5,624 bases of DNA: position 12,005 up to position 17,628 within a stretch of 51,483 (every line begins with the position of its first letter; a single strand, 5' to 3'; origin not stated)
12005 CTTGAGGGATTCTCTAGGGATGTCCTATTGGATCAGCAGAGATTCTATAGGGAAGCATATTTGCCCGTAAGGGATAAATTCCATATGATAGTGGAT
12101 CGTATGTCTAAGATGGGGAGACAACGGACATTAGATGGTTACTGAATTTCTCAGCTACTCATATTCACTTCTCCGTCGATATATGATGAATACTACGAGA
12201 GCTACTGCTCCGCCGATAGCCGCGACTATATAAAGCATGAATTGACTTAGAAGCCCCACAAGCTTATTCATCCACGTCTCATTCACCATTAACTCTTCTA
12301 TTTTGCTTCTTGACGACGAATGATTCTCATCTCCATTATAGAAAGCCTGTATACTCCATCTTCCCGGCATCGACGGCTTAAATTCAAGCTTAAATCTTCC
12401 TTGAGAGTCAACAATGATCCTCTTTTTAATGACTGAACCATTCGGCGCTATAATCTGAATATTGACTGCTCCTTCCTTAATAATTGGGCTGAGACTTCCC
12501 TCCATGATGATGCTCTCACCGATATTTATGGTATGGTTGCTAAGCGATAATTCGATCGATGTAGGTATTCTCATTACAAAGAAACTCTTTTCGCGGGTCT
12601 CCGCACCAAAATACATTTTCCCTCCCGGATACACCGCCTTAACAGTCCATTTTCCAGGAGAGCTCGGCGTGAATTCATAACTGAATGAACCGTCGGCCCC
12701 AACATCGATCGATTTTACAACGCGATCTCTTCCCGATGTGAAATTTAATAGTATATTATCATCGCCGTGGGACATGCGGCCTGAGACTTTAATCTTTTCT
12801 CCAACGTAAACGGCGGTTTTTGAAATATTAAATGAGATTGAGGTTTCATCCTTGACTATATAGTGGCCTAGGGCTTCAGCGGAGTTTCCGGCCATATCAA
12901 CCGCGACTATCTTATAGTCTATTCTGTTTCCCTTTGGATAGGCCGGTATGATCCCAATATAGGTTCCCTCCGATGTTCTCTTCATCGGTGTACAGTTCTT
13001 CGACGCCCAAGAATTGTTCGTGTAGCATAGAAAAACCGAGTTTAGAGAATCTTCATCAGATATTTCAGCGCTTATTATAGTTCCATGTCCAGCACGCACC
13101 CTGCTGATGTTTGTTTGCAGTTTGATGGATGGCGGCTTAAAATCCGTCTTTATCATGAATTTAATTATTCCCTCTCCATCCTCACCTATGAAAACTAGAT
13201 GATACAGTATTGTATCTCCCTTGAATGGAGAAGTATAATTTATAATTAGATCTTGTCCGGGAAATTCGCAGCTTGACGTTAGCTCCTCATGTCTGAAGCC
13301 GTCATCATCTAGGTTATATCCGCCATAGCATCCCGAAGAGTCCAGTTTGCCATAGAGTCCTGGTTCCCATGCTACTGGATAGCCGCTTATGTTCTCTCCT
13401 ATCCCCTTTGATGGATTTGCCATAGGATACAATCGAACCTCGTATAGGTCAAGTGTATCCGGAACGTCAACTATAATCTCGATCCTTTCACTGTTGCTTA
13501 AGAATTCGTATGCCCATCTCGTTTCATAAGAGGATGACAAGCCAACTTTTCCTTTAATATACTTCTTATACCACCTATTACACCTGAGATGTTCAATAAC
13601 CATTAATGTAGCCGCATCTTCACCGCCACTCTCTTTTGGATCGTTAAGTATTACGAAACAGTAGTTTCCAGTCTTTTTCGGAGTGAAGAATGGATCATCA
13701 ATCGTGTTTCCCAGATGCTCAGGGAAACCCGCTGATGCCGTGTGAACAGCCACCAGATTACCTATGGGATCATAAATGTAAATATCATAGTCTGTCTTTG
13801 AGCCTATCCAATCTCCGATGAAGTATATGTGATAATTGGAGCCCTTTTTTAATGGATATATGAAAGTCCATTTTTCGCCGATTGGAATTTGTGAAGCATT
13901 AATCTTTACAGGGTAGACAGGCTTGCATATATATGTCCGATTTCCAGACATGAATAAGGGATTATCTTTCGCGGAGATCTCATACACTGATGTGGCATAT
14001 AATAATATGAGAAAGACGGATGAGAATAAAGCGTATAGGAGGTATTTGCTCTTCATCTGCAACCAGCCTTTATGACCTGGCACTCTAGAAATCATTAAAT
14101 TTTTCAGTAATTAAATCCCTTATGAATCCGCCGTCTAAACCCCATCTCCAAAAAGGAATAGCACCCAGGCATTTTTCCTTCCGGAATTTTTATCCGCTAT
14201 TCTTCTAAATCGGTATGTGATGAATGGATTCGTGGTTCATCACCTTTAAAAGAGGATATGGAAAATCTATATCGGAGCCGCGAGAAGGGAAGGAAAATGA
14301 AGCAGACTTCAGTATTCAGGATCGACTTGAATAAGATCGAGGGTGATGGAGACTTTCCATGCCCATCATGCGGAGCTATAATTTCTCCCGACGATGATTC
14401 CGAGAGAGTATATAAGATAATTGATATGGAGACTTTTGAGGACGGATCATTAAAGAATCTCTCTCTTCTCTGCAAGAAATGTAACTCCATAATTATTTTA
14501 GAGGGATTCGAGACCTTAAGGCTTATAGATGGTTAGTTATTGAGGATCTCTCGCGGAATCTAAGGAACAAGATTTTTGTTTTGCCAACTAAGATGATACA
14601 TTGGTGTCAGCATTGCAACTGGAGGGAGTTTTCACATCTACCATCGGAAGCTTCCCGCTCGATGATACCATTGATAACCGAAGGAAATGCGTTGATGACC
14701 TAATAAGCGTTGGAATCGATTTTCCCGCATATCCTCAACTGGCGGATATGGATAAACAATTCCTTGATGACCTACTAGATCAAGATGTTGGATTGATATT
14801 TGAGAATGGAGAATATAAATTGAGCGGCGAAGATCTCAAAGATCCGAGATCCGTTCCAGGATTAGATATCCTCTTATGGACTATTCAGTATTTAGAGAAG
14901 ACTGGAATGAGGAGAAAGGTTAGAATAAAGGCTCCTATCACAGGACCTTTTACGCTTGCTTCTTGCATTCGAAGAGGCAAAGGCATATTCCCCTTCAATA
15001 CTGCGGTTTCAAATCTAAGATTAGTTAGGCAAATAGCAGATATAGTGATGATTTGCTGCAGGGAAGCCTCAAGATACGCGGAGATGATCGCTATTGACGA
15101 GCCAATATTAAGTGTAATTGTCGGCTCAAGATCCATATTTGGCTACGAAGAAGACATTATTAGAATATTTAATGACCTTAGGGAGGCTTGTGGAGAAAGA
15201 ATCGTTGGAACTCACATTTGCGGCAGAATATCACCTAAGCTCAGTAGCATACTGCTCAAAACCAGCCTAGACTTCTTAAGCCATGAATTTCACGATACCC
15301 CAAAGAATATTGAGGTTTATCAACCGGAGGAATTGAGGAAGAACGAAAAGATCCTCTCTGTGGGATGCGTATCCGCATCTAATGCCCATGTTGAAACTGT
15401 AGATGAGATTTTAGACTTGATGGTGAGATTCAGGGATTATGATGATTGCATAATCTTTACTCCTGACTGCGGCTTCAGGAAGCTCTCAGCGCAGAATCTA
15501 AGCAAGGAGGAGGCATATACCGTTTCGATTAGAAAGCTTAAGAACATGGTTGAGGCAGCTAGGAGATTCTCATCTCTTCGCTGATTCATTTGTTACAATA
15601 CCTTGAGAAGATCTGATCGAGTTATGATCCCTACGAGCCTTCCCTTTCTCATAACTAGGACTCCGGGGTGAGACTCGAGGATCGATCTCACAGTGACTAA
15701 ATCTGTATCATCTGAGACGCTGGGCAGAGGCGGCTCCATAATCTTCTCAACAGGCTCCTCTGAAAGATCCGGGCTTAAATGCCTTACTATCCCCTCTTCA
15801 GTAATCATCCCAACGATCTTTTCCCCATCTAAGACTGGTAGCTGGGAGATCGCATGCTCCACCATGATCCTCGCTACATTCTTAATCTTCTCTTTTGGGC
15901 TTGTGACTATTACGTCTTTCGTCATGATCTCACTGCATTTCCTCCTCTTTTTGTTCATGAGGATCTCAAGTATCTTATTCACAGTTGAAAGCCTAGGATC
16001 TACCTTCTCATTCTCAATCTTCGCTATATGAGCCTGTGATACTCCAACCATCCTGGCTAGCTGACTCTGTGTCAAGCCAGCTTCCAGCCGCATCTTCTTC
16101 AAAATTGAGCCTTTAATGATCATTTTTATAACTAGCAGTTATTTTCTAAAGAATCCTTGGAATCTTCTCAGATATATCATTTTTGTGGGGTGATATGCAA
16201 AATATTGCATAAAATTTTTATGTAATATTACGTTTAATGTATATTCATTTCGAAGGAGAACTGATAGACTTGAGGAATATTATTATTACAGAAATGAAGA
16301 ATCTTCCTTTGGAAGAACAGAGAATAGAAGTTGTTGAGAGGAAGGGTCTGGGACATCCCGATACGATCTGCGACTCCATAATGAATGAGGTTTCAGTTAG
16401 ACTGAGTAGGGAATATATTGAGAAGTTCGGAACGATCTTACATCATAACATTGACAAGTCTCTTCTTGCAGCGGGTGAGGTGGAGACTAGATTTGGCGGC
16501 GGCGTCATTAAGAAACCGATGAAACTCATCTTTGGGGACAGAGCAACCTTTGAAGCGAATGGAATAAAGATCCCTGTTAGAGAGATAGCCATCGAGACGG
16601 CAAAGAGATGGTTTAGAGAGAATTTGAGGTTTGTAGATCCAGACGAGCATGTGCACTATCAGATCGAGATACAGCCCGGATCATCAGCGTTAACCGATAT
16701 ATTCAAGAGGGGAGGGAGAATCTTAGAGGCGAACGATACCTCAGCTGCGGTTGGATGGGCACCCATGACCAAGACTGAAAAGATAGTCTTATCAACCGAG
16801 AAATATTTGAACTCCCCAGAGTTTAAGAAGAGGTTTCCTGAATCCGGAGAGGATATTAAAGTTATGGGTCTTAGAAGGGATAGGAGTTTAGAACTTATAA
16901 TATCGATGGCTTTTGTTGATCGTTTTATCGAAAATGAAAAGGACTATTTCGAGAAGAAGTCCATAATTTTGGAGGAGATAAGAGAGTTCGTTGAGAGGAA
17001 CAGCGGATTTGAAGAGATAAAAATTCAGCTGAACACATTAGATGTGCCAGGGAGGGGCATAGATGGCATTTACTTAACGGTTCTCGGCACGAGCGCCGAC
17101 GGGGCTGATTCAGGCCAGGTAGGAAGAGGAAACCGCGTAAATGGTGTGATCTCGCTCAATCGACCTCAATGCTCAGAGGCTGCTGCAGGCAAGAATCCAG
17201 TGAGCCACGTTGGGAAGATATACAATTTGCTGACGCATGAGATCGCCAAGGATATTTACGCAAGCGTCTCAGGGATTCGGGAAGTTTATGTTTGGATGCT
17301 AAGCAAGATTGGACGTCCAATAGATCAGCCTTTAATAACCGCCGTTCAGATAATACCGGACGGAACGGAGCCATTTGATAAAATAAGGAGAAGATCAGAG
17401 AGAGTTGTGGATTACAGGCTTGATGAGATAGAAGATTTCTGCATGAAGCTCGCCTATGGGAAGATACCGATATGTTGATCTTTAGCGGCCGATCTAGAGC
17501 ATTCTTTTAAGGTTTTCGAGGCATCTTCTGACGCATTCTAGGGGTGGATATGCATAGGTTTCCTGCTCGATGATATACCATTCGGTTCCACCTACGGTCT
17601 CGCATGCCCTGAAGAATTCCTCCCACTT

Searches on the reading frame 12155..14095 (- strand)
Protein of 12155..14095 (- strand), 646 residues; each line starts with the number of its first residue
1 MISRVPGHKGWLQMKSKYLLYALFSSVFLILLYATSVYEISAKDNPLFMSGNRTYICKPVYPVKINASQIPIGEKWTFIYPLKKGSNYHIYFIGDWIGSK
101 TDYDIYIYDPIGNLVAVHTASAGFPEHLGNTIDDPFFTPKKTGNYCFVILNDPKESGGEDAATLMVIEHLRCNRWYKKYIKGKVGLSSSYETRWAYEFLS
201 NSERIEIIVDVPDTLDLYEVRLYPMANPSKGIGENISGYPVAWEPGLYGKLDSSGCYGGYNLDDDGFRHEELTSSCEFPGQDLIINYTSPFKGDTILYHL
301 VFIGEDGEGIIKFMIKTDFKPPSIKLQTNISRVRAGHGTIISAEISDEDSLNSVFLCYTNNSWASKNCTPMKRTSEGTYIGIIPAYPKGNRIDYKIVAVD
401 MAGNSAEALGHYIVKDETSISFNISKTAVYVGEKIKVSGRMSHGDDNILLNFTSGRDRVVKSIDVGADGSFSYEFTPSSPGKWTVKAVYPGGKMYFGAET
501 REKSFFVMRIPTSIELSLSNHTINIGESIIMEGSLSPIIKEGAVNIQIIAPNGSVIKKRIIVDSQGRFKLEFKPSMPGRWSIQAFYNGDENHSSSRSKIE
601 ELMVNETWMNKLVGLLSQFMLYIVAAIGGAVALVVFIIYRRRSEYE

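Call 30: search_protein_families(library=pfam, proteins=[window:12155-14095:-], max_evalue=0.001)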
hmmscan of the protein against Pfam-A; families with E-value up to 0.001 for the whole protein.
window:12155-14095:- (646 aa): 2 families
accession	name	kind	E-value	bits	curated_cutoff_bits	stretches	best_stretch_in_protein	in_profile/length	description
PF16640.11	Big_3_5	-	2.7e-10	41.1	35.5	1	517-604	2-87/88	Bacterial Ig-like domain (group 3)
PF00630.25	Filamin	-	2.6e-06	28.6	26.9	0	541-590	39-86/93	Filamin/ABP280 repeat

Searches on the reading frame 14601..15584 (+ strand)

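Call 68: search_protein_families(library=pfam, proteins=[window:14601-15584:+], max_evalue=0.01)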
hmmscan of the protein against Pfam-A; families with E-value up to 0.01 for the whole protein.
window:14601-15584:+ (327 aa): 2 families
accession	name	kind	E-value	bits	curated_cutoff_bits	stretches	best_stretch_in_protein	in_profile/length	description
PF01717.24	Meth_synt_2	-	1.9e-10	41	21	1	160-321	168-323/324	Cobalamin-independent synthase, Catalytic domain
PF08267.18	Meth_synt_1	-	0.0039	17.2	27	1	103-276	144-307/313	Cobalamin-independent synthase, N-terminal domain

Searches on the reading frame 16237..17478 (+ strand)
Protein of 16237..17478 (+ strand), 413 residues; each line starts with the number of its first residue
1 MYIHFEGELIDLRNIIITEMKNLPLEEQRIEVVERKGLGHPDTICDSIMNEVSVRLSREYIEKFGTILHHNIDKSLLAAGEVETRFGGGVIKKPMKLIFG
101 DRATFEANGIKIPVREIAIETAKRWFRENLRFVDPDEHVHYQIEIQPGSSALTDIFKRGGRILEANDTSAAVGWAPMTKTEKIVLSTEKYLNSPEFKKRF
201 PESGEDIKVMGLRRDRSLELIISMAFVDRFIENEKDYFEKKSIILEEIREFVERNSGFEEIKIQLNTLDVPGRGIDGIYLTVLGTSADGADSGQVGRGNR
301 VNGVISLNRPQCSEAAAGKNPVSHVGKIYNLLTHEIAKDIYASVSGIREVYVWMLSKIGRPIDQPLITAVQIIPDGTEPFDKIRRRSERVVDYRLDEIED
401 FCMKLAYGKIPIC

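Call 68: search_protein_families(library=pfam, proteins=[window:16237-17478:+], max_evalue=0.01)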
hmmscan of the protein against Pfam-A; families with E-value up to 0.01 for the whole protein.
window:16237-17478:+ (413 aa): 1 family
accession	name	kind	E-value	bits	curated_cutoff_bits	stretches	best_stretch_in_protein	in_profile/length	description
PF01941.24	AdoMet_Synthase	-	4.7e-163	543.1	27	1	13-409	1-395/395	S-adenosylmethionine synthetase (AdoMet synthetase)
